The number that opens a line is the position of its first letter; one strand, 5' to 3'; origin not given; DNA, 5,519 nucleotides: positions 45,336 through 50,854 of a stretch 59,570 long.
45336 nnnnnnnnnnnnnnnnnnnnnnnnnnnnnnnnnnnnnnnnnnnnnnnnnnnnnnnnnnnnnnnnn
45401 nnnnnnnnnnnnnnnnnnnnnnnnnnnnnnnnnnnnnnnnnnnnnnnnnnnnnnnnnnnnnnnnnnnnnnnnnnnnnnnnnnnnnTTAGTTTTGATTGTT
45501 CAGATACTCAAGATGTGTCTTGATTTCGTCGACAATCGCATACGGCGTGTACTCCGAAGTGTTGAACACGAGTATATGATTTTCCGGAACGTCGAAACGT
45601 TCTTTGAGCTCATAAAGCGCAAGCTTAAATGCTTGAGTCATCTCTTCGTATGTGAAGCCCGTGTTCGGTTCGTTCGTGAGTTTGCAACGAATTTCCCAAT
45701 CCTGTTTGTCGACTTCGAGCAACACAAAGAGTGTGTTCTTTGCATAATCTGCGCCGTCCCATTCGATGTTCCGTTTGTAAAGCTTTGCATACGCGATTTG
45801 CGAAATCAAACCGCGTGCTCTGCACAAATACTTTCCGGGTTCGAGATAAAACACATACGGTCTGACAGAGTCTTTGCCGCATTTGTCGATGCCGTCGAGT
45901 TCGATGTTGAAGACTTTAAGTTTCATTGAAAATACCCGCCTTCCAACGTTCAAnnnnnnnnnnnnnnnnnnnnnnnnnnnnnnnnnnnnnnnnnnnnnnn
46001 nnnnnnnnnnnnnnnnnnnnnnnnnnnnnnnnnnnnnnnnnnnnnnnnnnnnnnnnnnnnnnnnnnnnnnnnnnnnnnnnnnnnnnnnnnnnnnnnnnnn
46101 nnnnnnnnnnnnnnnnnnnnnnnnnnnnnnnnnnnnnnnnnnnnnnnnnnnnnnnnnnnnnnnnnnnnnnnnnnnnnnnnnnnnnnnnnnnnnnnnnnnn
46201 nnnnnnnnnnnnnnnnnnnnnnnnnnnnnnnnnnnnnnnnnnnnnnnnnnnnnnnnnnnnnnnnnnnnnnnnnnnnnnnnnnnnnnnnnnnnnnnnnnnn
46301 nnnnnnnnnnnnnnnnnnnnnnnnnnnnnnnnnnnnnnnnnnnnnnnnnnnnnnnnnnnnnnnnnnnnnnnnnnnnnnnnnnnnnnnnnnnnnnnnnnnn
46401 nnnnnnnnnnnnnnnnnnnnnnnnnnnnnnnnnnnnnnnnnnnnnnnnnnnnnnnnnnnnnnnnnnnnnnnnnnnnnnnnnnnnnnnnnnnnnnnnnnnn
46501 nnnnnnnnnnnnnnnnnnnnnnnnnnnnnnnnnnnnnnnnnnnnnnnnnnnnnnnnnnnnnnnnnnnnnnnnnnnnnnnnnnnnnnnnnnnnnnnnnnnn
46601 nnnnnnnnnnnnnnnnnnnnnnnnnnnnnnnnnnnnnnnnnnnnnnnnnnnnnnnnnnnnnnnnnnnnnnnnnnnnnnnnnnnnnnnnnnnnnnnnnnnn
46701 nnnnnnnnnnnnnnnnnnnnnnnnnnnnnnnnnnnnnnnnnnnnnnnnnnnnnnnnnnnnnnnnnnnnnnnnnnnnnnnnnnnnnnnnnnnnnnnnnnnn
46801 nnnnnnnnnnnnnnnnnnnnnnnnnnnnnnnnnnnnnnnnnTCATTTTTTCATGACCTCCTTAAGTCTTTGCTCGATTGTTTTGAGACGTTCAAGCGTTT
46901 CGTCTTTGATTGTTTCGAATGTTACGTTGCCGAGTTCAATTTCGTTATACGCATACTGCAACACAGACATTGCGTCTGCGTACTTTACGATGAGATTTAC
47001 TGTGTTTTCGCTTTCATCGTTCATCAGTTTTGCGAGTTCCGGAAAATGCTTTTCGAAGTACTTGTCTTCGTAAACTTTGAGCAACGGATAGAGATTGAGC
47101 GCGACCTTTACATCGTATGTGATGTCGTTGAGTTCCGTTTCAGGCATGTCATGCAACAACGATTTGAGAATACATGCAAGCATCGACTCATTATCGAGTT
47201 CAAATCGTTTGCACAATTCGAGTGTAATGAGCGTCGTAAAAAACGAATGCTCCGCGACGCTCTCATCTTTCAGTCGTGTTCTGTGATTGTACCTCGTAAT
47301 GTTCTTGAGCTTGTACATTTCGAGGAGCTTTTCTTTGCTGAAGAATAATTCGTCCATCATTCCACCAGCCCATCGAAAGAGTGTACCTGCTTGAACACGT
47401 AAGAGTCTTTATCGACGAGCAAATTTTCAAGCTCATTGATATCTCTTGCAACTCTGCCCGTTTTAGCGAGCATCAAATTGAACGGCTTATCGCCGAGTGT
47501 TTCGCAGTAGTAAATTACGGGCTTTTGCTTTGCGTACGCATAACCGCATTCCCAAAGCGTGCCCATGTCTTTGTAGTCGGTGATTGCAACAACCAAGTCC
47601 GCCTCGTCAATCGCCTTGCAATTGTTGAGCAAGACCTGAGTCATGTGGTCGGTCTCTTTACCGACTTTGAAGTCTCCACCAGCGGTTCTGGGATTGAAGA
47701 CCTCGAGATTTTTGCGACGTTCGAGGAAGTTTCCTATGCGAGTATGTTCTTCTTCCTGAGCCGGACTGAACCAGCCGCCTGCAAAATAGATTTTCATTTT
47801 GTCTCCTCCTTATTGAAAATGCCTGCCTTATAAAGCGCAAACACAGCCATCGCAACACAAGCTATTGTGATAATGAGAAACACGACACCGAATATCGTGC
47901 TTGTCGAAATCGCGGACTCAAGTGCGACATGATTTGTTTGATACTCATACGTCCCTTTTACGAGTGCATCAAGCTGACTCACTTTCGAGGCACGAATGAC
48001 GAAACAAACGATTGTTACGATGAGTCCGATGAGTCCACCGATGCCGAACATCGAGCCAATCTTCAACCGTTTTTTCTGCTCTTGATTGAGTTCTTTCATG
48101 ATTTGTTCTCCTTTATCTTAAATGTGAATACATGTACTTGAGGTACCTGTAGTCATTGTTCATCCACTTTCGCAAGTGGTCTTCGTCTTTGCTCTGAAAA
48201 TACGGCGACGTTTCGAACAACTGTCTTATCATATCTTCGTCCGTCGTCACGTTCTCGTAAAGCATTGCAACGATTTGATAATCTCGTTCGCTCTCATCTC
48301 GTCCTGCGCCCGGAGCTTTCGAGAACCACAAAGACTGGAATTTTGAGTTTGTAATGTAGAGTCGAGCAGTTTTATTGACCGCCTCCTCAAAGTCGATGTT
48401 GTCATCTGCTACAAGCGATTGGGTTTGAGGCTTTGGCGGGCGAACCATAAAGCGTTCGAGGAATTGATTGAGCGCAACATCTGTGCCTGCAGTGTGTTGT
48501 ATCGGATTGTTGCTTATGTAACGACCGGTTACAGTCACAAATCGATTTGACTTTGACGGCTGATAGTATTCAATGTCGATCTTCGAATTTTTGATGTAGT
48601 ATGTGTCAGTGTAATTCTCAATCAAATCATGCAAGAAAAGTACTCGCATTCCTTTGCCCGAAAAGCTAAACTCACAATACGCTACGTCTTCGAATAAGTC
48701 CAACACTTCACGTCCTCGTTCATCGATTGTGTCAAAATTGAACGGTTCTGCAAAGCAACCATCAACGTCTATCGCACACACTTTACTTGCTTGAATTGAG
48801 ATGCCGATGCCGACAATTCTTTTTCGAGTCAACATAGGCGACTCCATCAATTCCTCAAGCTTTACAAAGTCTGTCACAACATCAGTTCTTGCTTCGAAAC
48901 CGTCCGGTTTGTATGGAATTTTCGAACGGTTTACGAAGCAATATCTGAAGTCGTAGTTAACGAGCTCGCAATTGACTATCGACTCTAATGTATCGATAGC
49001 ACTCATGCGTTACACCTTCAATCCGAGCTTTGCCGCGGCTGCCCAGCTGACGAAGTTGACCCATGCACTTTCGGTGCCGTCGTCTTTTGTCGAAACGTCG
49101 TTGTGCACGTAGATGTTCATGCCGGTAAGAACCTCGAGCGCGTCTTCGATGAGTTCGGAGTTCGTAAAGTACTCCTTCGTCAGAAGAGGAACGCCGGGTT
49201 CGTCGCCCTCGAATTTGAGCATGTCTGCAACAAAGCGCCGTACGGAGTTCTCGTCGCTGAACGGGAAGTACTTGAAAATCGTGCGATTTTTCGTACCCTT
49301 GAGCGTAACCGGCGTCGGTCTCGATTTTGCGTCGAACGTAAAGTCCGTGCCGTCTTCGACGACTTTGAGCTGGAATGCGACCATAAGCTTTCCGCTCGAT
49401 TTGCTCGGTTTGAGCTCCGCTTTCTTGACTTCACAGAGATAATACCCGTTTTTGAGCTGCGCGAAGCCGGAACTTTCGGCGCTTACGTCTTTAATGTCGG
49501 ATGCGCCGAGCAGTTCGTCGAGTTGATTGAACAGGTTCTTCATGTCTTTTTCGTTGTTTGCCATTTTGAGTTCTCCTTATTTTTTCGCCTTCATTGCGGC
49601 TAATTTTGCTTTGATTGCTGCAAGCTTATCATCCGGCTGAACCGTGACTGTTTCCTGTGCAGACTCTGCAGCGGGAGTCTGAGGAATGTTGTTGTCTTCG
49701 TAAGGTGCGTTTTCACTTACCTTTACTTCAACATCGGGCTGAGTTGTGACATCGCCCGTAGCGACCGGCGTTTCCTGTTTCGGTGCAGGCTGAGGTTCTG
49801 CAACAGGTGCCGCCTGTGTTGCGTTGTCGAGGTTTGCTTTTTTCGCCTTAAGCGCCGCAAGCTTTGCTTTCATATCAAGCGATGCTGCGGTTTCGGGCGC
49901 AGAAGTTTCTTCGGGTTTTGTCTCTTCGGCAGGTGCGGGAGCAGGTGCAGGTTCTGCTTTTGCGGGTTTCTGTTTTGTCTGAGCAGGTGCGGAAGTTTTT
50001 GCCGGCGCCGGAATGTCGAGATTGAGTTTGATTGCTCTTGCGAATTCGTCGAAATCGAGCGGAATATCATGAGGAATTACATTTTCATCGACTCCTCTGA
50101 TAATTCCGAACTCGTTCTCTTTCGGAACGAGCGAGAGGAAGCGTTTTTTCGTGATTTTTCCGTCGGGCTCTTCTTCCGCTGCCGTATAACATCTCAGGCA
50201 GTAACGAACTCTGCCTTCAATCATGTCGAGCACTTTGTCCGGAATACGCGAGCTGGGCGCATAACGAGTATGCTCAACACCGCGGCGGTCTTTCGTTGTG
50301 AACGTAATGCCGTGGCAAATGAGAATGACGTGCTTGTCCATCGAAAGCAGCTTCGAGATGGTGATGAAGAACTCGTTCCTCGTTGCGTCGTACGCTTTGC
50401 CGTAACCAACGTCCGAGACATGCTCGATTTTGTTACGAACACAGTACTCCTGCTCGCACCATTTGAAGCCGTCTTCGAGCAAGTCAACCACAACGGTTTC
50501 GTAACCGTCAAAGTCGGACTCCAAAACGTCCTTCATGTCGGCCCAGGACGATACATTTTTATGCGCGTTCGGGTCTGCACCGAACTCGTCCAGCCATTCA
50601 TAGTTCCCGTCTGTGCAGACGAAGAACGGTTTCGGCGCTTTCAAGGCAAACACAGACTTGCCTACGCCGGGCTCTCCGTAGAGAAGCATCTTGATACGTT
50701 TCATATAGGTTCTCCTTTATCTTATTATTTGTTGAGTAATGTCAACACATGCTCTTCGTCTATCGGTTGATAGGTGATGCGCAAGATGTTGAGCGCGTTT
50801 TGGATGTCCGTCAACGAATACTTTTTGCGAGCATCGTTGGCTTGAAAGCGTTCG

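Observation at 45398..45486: Family of eight conserved long-hairpin intergenic elements (arms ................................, tip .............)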

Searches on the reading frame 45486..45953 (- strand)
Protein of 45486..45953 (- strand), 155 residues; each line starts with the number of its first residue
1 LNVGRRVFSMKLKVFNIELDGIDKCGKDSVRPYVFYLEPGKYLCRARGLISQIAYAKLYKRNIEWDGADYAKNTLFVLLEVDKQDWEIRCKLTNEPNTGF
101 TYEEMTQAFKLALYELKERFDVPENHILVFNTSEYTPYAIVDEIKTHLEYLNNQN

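Call 40: search_protein_families(library=phrogs, proteins=[window:45486-45953:-], max_evalue=0.001)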
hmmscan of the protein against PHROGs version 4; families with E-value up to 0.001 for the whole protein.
window:45486-45953:- (155 aa): 0 families

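Call 42: search_protein_families(library=pfam, proteins=[window:45486-45953:-], max_evalue=0.01)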
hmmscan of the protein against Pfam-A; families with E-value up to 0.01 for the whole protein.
window:45486-45953:- (155 aa): 0 families

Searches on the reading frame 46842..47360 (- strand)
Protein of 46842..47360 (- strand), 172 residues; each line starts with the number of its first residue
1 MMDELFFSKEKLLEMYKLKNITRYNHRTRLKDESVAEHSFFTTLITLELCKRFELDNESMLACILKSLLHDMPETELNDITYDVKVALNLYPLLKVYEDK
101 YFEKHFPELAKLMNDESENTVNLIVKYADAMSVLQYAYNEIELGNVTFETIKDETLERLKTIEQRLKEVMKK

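Call 55: search_protein_families(library=pfam, proteins=[window:46842-47360:-], max_evalue=0.01)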
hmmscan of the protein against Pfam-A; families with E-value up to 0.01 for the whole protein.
window:46842-47360:- (172 aa): 2 families
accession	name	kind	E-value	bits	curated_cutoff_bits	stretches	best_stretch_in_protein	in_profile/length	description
PF12917.13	YfbR-like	-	1e-16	61.6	25.9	1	15-168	6-170/182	5'-deoxynucleotidase YfbR-like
PF13023.12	HD_3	-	6e-11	42.9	22.5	1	17-86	3-73/165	HD domain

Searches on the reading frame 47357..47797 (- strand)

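Call 55: search_protein_families(library=pfam, proteins=[window:47357-47797:-], max_evalue=0.01)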
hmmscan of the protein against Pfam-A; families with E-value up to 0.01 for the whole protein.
window:47357-47797:- (146 aa): 2 families
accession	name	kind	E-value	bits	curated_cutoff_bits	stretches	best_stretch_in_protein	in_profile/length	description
PF05014.21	Nuc_deoxyrib_tr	-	6e-18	65.5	28.8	1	3-109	1-117/117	Nucleoside 2-deoxyribosyltransferase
PF15891.11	Nuc_deoxyri_tr2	-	2.3e-11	44.4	30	1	2-96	3-100/105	Nucleoside 2-deoxyribosyltransferase like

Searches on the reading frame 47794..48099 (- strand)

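Call 55: search_protein_families(library=pfam, proteins=[window:47794-48099:-], max_evalue=0.01)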
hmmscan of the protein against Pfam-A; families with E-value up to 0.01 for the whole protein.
window:47794-48099:- (101 aa): 3 families
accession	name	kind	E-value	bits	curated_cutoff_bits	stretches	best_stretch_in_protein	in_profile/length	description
PF07332.16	Phage_holin_3_6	-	0.00011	22.6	28.4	1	2-89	24-94/116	Putative Actinobacterial Holin-X, holin superfamily III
PF12089.13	DUF3566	-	0.0026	18.6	22.2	0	14-96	19-103/118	Transmembrane domain of unknown function (DUF3566)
PF17009.10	DUF5090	-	0.0046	17.4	27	1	13-97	89-171/187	Domain of unknown function (DUF5090)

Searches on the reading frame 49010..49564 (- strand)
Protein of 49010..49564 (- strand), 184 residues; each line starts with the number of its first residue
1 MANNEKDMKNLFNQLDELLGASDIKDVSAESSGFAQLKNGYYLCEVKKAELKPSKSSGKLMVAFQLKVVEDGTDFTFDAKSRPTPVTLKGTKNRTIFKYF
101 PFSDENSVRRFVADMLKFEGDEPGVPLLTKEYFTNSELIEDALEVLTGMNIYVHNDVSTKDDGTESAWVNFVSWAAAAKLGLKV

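Call 55: search_protein_families(library=pfam, proteins=[window:49010-49564:-], max_evalue=0.01)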
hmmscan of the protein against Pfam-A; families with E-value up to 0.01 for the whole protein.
window:49010-49564:- (184 aa): 1 family
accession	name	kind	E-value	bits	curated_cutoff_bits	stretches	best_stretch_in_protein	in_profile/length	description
PF05037.18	DUF669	-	1.5e-05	25.6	21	1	27-71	4-48/138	Protein of unknown function (DUF669)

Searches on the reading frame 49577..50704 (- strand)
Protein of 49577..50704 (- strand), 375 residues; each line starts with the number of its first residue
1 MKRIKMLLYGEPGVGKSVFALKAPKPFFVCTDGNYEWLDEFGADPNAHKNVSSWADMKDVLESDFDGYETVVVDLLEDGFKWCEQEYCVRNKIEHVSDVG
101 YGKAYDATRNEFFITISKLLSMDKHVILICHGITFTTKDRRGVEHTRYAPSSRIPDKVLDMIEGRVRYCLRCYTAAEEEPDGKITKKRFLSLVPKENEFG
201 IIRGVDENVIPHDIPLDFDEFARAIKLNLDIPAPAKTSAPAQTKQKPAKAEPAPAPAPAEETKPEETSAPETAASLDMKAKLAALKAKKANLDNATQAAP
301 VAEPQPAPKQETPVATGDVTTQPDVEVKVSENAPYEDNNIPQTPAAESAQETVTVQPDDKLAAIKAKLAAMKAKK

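Call 54: search_protein_families(library=pfam, proteins=[window:49577-50704:-], max_evalue=0.01)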
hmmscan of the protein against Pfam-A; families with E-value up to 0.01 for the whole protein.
window:49577-50704:- (375 aa): 1 family
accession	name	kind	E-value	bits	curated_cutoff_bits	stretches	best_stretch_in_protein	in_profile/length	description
PF13479.12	AAA_24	-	4.4e-27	95.6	27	1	3-197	2-188/195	AAA domain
